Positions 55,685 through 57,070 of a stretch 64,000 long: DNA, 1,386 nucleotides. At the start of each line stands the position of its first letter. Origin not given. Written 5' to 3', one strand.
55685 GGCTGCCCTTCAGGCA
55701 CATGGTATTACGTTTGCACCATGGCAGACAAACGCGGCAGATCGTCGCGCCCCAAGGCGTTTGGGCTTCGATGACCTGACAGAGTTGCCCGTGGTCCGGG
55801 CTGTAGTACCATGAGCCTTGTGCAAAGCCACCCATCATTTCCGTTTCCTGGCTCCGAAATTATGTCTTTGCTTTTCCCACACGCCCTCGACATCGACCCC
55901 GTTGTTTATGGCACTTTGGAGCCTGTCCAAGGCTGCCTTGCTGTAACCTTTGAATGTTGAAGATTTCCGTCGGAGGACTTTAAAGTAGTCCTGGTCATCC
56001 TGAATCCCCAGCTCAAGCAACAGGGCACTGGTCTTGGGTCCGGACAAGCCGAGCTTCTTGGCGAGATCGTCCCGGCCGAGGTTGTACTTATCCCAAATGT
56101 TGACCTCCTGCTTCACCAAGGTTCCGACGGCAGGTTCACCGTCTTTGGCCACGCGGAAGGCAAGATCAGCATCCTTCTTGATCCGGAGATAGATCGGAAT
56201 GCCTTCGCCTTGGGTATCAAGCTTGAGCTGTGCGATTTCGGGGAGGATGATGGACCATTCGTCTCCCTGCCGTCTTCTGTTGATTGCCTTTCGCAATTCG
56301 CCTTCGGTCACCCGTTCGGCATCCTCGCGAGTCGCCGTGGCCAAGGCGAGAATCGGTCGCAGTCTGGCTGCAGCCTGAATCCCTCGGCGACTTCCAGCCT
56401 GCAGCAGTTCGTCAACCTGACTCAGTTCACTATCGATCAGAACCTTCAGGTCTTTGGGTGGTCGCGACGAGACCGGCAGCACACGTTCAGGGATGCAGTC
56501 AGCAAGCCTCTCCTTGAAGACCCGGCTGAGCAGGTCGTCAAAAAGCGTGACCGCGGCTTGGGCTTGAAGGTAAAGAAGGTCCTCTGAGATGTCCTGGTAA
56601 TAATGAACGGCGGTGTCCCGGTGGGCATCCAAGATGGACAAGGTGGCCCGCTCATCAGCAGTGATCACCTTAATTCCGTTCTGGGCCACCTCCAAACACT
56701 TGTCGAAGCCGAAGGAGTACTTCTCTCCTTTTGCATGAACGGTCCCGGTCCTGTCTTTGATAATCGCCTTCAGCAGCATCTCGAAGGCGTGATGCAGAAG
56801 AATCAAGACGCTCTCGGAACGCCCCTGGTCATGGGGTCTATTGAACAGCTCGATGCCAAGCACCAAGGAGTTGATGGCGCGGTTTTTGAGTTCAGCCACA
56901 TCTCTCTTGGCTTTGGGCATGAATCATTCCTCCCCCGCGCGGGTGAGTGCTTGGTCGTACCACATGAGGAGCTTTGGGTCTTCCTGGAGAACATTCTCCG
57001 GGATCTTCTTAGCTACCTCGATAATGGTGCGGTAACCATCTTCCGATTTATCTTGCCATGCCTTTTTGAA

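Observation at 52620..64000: BREX type-3-like defence island with non-canonical gene content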

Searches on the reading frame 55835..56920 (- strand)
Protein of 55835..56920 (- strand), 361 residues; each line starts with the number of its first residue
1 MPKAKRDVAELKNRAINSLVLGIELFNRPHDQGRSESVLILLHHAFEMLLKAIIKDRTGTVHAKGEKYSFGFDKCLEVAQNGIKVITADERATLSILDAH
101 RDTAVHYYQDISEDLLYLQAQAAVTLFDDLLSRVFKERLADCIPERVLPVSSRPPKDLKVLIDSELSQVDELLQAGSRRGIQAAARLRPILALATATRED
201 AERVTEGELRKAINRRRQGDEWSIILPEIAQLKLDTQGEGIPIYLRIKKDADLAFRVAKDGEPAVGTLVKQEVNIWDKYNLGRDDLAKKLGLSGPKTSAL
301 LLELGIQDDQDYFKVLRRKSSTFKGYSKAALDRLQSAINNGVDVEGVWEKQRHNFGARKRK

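Call 7: search_protein_families(library=padloc, proteins=[window:55835-56920:-], max_evalue=0.01)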
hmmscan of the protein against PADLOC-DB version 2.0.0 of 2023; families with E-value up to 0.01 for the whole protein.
window:55835-56920:- (361 aa): 9 families
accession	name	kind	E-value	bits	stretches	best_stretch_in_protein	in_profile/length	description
PDLC04951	PDC-S19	-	1.9e-117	390.4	1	5-354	2-352/357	-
PDLC04947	PDC-S19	-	2.3e-111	370.5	1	3-353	2-349/355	-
PDLC04953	PDC-S19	-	1.6e-20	71.9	1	10-158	9-166/333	-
PDLC04949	PDC-S19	-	6.6e-14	50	1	8-152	7-150/334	-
PDLC04952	PDC-S19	-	1.3e-11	42.6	1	10-152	7-149/328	-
PDLC04955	PDC-S19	-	9.1e-10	36.3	1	1-139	1-144/338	-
PDLC04954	PDC-S19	-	1.5e-08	32.5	1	8-54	6-52/330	-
PDLC04950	PDC-S19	-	4.7e-06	24.1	1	1-62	1-62/353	-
PDLC01688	DUF3644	-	0.0046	15.1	0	62-115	66-120/149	DUF3644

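Call 8: search_protein_families(library=pfam, proteins=[window:55835-56920:-], max_evalue=0.01)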
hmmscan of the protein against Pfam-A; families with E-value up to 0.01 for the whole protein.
window:55835-56920:- (361 aa): 1 family
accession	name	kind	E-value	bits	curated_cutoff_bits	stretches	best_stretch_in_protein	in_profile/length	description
PF12358.13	DUF3644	-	1.2e-15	58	27.6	1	13-155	4-153/183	Domain of unknown function (DUF3644)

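Call 20: search_protein_families(library=ncbifam, proteins=[window:55835-56920:-], max_evalue=0.01)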
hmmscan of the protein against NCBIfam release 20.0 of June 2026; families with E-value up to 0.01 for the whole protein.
window:55835-56920:- (361 aa): 0 families

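Call 42: search_solved_structures(query=window:55835-56920:-, max_evalue=1)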
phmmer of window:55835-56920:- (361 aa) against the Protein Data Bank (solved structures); distinct sequences matched with E-value up to 1: 0.

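Call 78: search_protein_families(library=phrogs, proteins=[window:55835-56920:-], max_evalue=0.01)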
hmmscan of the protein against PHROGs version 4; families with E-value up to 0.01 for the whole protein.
window:55835-56920:- (361 aa): 1 family
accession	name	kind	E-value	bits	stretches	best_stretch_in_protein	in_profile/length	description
phrog_9605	-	unknown function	2.9e-10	40.9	1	11-152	10-151/333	-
